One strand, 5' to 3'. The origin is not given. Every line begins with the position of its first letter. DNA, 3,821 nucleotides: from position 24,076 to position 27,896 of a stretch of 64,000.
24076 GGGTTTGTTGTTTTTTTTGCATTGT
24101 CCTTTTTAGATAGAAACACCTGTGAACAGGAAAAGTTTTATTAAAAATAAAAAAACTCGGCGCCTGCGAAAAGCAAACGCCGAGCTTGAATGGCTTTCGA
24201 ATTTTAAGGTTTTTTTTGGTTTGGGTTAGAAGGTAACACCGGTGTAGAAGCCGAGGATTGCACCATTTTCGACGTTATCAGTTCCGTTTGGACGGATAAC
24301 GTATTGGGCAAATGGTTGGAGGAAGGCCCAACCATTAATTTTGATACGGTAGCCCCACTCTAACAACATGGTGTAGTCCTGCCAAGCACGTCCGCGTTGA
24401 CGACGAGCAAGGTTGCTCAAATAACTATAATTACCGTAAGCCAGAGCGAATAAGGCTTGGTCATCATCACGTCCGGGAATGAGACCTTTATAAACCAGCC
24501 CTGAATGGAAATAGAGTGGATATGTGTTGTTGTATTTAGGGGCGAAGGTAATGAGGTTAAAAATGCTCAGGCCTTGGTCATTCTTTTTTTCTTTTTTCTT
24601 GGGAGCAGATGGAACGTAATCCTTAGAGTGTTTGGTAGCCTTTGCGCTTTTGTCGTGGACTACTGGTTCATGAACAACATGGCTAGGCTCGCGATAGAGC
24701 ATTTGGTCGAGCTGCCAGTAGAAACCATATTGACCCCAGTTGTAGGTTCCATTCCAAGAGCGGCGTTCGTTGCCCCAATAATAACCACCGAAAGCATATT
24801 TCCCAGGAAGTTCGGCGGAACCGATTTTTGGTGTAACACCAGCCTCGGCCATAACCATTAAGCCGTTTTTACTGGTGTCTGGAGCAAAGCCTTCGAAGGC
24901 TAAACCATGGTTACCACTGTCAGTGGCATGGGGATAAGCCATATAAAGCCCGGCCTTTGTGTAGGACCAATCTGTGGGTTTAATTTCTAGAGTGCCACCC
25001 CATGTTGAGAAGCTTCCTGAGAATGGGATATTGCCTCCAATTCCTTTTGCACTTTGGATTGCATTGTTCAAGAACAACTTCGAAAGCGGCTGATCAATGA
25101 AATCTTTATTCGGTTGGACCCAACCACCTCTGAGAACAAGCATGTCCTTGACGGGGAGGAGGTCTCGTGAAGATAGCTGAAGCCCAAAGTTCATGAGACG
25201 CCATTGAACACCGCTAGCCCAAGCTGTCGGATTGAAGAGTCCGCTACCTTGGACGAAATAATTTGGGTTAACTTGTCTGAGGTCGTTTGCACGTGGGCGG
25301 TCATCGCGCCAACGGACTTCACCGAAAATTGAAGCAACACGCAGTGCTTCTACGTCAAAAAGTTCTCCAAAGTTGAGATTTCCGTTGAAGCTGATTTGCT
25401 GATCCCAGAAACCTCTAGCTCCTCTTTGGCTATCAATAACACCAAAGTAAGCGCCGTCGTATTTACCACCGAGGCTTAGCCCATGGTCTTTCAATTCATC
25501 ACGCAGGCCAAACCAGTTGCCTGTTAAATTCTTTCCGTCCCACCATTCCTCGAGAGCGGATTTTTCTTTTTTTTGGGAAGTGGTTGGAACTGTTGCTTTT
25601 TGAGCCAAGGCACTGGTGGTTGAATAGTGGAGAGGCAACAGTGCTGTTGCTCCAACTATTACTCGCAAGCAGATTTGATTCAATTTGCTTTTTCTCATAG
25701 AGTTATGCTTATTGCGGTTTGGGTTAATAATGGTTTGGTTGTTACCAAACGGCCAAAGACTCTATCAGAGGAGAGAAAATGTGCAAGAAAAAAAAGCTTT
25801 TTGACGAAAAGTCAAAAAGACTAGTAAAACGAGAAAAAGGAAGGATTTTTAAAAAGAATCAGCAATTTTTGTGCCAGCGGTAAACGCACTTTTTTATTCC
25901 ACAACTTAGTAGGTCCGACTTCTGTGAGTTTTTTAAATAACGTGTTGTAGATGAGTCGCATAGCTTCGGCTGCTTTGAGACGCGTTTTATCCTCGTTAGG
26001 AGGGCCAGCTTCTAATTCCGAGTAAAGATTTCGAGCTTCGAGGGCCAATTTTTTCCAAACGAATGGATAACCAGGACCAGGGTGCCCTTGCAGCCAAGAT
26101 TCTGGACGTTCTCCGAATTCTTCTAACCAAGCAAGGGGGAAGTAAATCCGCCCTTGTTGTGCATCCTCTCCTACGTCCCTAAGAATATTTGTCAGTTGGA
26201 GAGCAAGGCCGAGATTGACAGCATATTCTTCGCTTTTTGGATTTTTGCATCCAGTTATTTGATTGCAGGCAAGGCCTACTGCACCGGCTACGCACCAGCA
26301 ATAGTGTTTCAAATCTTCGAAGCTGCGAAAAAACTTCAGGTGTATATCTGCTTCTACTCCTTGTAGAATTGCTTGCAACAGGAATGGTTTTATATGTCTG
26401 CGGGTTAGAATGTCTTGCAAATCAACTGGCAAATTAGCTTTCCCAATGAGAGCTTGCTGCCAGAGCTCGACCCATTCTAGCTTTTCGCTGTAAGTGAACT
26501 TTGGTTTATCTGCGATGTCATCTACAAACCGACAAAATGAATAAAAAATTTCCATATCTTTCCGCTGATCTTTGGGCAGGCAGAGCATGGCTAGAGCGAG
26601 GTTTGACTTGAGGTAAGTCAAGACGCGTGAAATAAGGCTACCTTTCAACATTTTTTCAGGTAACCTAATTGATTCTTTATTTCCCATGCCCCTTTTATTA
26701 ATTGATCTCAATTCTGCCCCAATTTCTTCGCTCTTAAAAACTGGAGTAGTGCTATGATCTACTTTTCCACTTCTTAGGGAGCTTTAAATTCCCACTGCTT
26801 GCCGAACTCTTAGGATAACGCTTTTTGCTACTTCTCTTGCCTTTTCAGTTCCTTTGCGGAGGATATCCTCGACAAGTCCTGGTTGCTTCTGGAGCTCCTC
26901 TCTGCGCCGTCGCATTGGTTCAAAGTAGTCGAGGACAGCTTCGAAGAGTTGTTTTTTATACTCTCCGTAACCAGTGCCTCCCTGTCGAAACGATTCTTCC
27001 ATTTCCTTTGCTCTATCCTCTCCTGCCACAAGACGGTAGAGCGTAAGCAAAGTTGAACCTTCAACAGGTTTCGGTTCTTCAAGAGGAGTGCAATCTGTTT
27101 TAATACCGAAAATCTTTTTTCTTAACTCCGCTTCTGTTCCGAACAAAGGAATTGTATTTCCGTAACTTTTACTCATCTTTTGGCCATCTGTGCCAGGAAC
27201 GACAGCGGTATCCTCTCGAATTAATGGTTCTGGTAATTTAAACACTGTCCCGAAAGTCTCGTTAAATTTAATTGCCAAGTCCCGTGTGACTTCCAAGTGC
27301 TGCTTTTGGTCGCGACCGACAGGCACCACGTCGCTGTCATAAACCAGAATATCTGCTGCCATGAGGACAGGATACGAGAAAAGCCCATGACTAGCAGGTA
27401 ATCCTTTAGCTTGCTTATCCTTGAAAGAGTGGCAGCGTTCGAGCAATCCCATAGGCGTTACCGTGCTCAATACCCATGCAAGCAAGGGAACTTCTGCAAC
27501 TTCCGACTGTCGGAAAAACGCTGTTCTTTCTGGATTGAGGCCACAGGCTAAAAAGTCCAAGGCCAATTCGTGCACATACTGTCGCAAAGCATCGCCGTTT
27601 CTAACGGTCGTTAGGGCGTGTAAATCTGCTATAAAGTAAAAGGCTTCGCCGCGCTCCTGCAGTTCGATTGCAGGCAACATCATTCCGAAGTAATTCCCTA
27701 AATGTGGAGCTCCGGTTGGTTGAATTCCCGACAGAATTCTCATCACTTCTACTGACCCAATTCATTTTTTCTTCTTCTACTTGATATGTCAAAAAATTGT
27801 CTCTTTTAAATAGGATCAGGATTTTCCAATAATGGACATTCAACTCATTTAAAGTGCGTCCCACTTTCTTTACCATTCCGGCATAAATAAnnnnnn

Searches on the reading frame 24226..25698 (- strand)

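Call 49: search_protein_families(library=pfam, proteins=[window:24226-25698:-], max_evalue=0.00001)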
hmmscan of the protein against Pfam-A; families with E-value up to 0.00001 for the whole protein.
window:24226-25698:- (490 aa): 1 family
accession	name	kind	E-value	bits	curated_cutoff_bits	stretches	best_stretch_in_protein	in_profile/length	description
PF04966.18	OprB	-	4.5e-30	105.7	22.9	1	153-490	77-372/372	Carbohydrate-selective porin, OprB family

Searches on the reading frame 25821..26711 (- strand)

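Call 49: search_protein_families(library=pfam, proteins=[window:25821-26711:-], max_evalue=0.00001)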
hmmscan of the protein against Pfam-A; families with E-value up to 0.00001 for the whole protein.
window:25821-26711:- (296 aa): 1 family
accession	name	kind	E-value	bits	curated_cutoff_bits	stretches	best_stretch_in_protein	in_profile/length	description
PF00494.24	SQS_PSY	-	1.5e-49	169.5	26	1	36-279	6-261/263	Squalene/phytoene synthase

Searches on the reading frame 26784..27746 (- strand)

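Call 49: search_protein_families(library=pfam, proteins=[window:26784-27746:-], max_evalue=0.00001)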
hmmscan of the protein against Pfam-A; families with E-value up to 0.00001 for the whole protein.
window:26784-27746:- (320 aa): 1 family
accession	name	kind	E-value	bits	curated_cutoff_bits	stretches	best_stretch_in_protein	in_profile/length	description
PF00579.31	tRNA-synt_1b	-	1.3e-63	215.6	21.1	1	2-275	6-291/292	tRNA synthetases class I (W and Y)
